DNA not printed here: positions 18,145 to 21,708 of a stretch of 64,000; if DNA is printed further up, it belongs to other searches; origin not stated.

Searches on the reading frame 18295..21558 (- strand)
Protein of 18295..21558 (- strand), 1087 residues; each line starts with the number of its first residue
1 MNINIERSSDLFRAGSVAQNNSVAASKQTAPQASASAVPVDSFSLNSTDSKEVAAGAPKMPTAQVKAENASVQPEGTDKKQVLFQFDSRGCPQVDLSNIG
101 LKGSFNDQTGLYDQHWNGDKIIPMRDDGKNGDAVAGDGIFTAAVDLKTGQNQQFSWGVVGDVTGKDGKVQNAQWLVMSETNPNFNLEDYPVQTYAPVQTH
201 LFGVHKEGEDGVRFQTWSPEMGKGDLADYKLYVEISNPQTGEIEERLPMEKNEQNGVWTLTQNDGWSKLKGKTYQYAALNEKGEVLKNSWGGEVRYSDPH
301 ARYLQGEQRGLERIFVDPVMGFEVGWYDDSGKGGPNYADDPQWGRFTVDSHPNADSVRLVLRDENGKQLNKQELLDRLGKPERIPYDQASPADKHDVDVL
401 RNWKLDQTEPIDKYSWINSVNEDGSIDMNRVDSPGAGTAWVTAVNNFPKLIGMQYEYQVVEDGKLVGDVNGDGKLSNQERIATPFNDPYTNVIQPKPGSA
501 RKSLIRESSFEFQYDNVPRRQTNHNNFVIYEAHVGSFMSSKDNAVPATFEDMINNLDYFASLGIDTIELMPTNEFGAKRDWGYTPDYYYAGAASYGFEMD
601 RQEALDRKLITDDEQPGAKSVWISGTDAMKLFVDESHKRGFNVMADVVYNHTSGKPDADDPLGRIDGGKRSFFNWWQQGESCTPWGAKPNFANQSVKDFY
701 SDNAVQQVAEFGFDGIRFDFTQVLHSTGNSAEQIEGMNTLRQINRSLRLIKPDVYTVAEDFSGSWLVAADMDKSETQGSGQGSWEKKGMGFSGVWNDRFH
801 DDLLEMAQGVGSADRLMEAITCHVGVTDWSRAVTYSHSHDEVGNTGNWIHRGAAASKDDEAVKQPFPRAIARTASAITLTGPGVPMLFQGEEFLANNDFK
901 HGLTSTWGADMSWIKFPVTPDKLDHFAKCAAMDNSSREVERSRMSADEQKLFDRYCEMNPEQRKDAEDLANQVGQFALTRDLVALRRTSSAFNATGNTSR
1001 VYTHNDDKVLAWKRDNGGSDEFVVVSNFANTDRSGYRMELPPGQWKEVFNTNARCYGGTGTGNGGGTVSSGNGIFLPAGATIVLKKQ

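Call 21: search_protein_families(library=pfam, proteins=[window:18295-21558:-], max_evalue=10)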
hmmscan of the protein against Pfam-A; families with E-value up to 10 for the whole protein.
window:18295-21558:- (1087 aa): 5 families
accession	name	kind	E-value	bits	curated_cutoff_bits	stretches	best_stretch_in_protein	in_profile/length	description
PF02806.24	Alpha-amylase_C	-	6.2e-16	59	21.2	1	1004-1086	6-94/95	Alpha amylase, C-terminal all-beta domain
PF00128.31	Alpha-amylase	-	1e-09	38.6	22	3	626-693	66-135/446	Alpha amylase, catalytic domain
PF02922.24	CBM_48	-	3.7e-05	24.4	22.4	1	202-284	2-74/83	Carbohydrate-binding module 48 (Isoamylase N-terminal domain)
PF11941.14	DUF3459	-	0.0017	19.1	22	1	978-1060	1-78/90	Domain of unknown function (DUF3459)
PF01055.32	Glyco_hydro_31_2nd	-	0.041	13.6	23.5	1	632-729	67-165/328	Glycosyl hydrolases family 31 TIM-barrel domain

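Call 22: search_protein_families(library=ncbifam, proteins=[window:18295-21558:-], max_evalue=1)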
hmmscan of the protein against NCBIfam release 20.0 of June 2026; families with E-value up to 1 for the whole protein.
window:18295-21558:- (1087 aa): 20 families
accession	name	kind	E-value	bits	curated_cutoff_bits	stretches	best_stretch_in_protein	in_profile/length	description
TIGR02402.1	trehalose_TreZ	equivalog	1.9e-44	151.9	538.8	3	482-600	53-162/545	malto-oligosyltrehalose trehalohydrolase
NF003811.1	PRK05402.1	equivalog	1.8e-37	129.2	741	3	486-603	97-216/619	1,4-alpha-glucan branching protein GlgB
NF008967.0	PRK12313.1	equivalog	2.3e-34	118.8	577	3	483-604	101-225/633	1,4-alpha-glucan branching protein GlgB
TIGR01515.1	branching_enzym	equivalog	1e-28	100.3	463.95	3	626-908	200-472/607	1,4-alpha-glucan branching enzyme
NF009221.0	PRK12568.1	equivalog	5.4e-21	74.3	1270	3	970-1070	610-718/745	1,4-alpha-glucan branching enzyme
NF041321.1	Alpha-amyl_MalA_Halo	equivalog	1.6e-16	59.9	875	3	525-575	258-307/666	alpha-amylase MalA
TIGR02100.1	glgX_debranch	equivalog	3.6e-15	55.1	640.9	1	501-751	131-373/688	glycogen debranching protein GlgX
NF011294.0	PRK14706.1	equivalog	6.6e-14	51.1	1284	3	486-597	107-218/642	1,4-alpha-glucan branching enzyme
TIGR02456.1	treS_nterm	equivalog_domain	6.9e-14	51.2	678.35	3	526-597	5-74/539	maltose alpha-D-glucosyltransferase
NF002983.0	PRK03705.1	equivalog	9.9e-14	50.3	901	1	499-744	125-361/658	glycogen debranching protein GlgX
NF011293.0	PRK14705.1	equivalog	2.9e-13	48.3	2376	3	1004-1074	1130-1201/1224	1,4-alpha-glucan branching enzyme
TIGR02104.1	pulA_typeI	equivalog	3.7e-13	48.4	504.5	1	548-1045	162-592/605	type I pullulanase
TIGR02403.1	trehalose_treC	equivalog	1.1e-12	47.5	799.05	3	525-603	3-78/544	alpha,alpha-phosphotrehalase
TIGR02102.1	pullulan_Gpos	equivalog_domain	1e-09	36.8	1042.25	1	514-720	440-643/1113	pullulanase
NF041940.1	choice_anch_X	domain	2.2e-09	36.8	25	1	122-146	1-25/37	choice-of-anchor X domain-containing protein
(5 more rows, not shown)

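Call 46: find_homologous_proteins(query=window:18295-21558:-)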
Query window:18295-21558:- (1087 aa): 95 proteins with E <= 0.001 among 8000 candidates.
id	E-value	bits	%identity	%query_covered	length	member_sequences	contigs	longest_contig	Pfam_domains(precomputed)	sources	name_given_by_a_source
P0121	0.0e+0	2487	98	100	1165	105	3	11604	PF02922.25,PF00128.32,PF02806.25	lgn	-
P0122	0.0e+0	2103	82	100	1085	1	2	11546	PF00128.32,PF02806.25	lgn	-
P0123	0.0e+0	2045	80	100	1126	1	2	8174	PF00128.32,PF02806.25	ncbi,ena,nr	ncbi:alpha amylase C-terminal domain-containing protein [bacterium]|nr:alpha amylase C-terminal doma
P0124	0.0e+0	2026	79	100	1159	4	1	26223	PF00128.32,PF02806.25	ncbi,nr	ncbi:alpha amylase C-terminal domain-containing protein [bacterium]|nr:alpha amylase C-terminal doma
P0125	0.0e+0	2002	78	100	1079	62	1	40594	PF00128.32,PF02806.25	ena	-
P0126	0.0e+0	1777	73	95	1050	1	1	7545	PF00128.32,PF02806.25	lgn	-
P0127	0.0e+0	1775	72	95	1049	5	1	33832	PF02922.25,PF00128.32,PF02806.25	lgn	-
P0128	0.0e+0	1710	69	96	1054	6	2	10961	PF00128.32,PF02806.25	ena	-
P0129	0.0e+0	1691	67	100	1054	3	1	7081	PF00128.32,PF02806.25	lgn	-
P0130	0.0e+0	1677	70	93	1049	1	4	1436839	PF00128.32,PF02806.25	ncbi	-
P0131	0.0e+0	1655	67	96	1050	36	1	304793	PF00128.32,PF02806.25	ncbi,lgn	-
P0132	0.0e+0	1623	69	93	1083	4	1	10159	PF00128.32,PF02806.25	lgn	-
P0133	0.0e+0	1595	67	92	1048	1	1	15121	PF02922.25,PF00128.32,PF02806.25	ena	-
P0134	0.0e+0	1504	63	95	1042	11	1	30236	PF02922.25,PF00128.32,PF02806.25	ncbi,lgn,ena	-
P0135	0.0e+0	1347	57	92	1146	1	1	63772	PF02922.25,PF00128.32,PF02806.25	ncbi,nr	ncbi:MAG: alpha amylase C-terminal domain-containing protein [Candidatus Eremiobacteraeota bacterium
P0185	1.6e-269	915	46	93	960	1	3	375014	PF00128.32,PF02806.25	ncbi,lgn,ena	-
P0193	7.7e-266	903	45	93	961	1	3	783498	PF00128.32,PF02806.25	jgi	jgi:maltooligosyltrehalose trehalohydrolase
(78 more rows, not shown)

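Call 59: find_encoding_contigs(protein=P0193, flank=10000, max_places=2)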
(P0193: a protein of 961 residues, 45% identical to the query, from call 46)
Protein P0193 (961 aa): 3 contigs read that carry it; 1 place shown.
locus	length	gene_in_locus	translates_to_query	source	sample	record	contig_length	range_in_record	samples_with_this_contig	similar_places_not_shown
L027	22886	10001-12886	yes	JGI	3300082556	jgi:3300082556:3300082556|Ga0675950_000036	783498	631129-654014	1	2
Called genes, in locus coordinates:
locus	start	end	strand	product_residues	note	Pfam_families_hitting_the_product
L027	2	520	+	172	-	PF13453:Zn_ribbon_TFIIB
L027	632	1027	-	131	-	PF04391:DUF533 (weak), PF05099:TerB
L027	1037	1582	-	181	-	PF04542:Sigma70_r2, PF08281:Sigma70_r4_2, PF04545:Sigma70_r4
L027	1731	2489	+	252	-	PF13489:Methyltransf_23, PF13847:Methyltransf_31 (weak), PF08241:Methyltransf_11, PF08242:Methyltransf_12, PF13649:Methyltransf_25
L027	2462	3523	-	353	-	PF01207:Dus, PF13714:PEP_mutase (weak)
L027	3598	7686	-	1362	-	-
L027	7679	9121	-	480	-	PF14821:Thr_synth_N, PF00291:PALP, PF24857:THR4_C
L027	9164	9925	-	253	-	PF07238:PilZ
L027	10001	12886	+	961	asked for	PF00128:Alpha-amylase (faint), PF02806:Alpha-amylase_C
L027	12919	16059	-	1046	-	-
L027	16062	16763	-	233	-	-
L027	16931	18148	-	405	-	PF02771:Acyl-CoA_dh_N, PF02770:Acyl-CoA_dh_M, PF00441:Acyl-CoA_dh_1, PF08028:Acyl-CoA_dh_2, PF22924:ACOX_C_alpha1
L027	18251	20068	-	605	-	PF00394:Cu-oxidase (faint), PF07732:Cu-oxidase_3, PF07731:Cu-oxidase_2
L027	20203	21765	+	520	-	PF01676:Metalloenzyme, PF06415:iPGM_N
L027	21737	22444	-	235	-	PF24521:Ank_KRIT1 (weak), PF12796:Ank_2, PF13637:Ank_4, PF13857:Ank_5, PF00023:Ank (weak), PF13637:Ank_4, PF12796:Ank_2, PF13857:Ank_5, +4 more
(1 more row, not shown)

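Call 89: find_encoding_contigs(protein=P0185, flank=6000, max_places=2)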
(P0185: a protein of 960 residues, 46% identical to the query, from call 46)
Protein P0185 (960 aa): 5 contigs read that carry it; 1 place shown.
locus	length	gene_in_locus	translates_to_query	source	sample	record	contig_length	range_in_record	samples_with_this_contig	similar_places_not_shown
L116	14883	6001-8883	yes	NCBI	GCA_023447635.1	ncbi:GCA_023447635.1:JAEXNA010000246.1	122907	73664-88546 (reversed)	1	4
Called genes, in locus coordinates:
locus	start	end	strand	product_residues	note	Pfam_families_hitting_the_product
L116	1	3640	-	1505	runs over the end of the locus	PF00515:TPR_1 (faint), PF07719:TPR_2 (faint), PF12895:ANAPC3 (faint), PF13181:TPR_8 (faint), PF13424:TPR_12 (faint), PF13428:TPR_14 (faint), PF13432:TPR_16 (faint), PF14559:TPR_19, +3 more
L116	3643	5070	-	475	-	PF14821:Thr_synth_N, PF00291:PALP, PF24857:THR4_C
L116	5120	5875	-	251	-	PF07238:PilZ (weak)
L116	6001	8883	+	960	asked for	PF00128:Alpha-amylase (faint), PF02806:Alpha-amylase_C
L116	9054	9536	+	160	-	-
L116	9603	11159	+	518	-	PF01676:Metalloenzyme, PF06415:iPGM_N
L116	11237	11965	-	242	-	-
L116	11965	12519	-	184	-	-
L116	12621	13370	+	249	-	-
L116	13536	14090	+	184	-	PF01926:MMR_HSR1, PF02421:FeoB_N, PF03193:RsgA_GTPase (faint)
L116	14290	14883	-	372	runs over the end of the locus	PF01590:GAF, PF13185:GAF_2, PF13492:GAF_3 (weak), PF00990:GGDEF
